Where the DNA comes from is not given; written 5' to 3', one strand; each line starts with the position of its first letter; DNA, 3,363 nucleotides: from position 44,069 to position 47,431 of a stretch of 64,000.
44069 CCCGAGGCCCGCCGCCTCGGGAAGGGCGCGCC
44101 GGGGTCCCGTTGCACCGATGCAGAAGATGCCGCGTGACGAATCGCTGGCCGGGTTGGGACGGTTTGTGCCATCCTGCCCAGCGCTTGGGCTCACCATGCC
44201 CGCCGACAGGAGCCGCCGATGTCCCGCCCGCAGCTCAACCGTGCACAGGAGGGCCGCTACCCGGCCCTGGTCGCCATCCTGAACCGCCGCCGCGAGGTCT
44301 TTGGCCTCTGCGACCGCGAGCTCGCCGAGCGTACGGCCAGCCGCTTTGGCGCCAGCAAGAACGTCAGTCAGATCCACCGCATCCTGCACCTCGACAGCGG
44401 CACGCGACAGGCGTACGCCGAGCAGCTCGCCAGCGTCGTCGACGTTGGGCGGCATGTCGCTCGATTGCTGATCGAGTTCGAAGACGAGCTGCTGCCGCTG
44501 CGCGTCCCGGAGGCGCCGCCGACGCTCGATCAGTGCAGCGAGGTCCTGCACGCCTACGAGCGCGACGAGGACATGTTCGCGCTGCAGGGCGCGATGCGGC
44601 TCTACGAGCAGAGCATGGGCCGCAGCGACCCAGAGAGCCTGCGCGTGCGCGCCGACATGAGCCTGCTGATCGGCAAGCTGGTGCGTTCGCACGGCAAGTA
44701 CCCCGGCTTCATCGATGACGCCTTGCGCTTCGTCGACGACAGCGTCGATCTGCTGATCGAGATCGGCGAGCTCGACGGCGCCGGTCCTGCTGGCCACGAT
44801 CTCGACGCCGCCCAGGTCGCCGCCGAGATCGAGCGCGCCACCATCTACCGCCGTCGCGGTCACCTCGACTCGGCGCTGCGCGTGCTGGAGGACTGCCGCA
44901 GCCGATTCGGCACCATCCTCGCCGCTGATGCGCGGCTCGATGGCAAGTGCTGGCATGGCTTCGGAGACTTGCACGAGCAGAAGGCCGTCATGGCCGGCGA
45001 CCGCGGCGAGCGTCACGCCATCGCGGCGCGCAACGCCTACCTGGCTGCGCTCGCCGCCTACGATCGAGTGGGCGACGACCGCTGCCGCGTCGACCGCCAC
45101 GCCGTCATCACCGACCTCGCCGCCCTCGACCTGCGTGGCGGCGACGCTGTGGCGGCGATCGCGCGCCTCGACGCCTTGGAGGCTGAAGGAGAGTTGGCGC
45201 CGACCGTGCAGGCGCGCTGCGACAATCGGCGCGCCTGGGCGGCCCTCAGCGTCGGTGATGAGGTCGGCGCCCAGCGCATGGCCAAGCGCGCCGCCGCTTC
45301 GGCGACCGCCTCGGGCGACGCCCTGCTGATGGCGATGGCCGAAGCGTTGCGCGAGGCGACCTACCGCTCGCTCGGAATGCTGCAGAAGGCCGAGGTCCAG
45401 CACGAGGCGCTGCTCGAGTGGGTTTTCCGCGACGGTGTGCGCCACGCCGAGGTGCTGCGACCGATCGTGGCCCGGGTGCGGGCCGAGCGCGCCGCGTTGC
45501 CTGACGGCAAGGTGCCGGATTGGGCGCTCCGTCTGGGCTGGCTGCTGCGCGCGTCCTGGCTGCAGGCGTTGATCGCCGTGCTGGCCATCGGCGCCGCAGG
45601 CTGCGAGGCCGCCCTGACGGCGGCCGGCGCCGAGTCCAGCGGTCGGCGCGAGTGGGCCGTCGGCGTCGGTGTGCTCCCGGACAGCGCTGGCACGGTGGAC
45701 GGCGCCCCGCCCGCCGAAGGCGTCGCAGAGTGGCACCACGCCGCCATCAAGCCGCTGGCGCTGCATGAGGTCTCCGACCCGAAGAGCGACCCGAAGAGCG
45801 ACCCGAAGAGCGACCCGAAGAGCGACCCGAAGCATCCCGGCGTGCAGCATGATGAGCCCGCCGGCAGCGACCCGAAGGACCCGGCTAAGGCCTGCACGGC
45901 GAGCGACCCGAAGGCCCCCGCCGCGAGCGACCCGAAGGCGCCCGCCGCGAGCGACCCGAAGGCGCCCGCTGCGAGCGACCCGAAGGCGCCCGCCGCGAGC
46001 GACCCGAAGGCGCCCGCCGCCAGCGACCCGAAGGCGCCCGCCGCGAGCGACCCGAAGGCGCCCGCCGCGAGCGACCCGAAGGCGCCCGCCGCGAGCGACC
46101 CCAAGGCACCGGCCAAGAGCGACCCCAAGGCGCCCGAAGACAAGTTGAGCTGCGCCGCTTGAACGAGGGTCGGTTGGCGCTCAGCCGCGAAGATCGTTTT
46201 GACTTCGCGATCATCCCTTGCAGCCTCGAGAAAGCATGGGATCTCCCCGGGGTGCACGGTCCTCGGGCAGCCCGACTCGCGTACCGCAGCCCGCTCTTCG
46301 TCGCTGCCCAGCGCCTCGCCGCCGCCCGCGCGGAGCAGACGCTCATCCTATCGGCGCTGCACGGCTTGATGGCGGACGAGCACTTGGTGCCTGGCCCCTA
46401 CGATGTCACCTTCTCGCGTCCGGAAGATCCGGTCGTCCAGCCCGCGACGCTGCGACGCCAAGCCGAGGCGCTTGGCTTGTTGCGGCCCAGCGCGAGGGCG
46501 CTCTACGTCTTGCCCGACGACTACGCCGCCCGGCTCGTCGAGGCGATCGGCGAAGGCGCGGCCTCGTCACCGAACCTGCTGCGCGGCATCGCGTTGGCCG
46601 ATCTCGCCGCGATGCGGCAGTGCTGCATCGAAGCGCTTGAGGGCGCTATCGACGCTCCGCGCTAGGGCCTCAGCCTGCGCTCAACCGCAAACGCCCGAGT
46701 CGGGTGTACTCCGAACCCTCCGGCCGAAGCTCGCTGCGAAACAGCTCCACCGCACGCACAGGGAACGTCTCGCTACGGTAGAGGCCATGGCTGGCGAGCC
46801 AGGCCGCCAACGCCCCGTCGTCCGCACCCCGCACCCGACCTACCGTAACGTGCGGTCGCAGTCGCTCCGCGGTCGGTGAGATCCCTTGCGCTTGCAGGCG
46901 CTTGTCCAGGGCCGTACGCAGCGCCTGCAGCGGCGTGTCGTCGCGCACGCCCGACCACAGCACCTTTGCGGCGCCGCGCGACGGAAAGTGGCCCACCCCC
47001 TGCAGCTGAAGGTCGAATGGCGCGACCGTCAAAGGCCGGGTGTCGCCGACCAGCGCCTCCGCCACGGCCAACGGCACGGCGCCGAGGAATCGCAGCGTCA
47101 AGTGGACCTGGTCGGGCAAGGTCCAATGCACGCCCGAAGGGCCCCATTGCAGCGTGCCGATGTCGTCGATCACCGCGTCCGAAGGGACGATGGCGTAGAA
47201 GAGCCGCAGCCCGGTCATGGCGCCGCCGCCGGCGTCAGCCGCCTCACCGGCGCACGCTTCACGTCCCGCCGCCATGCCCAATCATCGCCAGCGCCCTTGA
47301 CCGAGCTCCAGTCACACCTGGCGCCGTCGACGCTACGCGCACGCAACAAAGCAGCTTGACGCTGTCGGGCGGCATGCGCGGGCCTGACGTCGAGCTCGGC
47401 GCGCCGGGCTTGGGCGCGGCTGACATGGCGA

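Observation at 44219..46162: HTH-TPR regulator fused in frame to a lipobox and tandem peptide repeats: possible receptor plus pro-peptide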

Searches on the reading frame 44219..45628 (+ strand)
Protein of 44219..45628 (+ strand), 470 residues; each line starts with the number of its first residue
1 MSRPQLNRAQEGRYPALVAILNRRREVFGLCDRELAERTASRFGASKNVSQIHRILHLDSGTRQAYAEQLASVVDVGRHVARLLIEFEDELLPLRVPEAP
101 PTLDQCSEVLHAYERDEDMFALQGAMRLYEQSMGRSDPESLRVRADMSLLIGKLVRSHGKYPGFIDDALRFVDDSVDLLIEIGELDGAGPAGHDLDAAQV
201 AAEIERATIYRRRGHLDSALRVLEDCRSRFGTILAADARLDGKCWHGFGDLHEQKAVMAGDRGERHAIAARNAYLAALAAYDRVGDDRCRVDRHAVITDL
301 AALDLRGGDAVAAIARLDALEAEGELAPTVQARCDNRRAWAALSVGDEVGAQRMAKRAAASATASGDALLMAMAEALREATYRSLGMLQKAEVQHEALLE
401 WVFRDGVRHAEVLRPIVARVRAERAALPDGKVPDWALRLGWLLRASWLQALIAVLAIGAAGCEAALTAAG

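Call 15: search_protein_representatives(protein=window:44219-45628:+)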
Query: 470 residues. Proteins with E-value up to 0.001 (for the whole library): 5; up to 1e-10: 3; up to 1e-30: 2. The best 5 are listed.
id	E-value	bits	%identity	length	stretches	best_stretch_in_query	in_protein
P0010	4.0e-162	556.4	61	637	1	6-458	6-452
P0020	2.6e-50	187.9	48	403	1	220-462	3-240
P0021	1.5e-15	73.4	52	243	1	371-464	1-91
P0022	1.3e-04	37.3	43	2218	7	166-210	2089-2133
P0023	5.7e-04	35.2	24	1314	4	161-227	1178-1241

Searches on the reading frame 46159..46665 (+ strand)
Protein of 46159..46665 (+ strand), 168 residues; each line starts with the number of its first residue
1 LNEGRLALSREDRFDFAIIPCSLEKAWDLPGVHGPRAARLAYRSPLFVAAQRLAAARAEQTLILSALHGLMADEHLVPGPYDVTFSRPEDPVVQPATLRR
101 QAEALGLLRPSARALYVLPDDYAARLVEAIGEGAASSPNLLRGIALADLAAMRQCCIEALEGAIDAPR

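Call 14: search_protein_families(library=pfam, proteins=[window:46159-46665:+], max_evalue=0.01)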
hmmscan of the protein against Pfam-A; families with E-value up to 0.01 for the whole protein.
window:46159-46665:+ (168 aa): 1 family
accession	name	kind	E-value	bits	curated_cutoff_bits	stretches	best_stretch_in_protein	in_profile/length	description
PF21818.3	DUF6884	-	5.1e-08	33.6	30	1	34-87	13-65/135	Family of unknown function (DUF6884)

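Call 69: search_protein_families(library=padloc, proteins=[window:46159-46665:+], max_evalue=0.01)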
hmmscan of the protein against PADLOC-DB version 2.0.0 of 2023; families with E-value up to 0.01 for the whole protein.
window:46159-46665:+ (168 aa): 1 family
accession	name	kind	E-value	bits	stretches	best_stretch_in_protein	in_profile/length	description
PDLC04712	PDC-M57A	-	1.9e-06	26.3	1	36-86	18-68/138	-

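Call 70: search_protein_families(library=ncbifam, proteins=[window:46159-46665:+], max_evalue=0.01)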
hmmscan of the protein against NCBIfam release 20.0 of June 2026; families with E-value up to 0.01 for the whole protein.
window:46159-46665:+ (168 aa): 0 families

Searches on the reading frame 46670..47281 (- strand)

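Call 14: search_protein_families(library=pfam, proteins=[window:46670-47281:-], max_evalue=0.01)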
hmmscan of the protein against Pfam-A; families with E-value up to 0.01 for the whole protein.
window:46670-47281:- (203 aa): 2 families
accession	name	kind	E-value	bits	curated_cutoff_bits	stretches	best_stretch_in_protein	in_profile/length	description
PF02834.22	LigT_PEase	-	2.7e-19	69.5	23.3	2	49-109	25-87/87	LigT like Phosphoesterase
PF13563.12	2_5_RNA_ligase2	-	1.5e-13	51.5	27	1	57-183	24-148/152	2'-5' RNA ligase superfamily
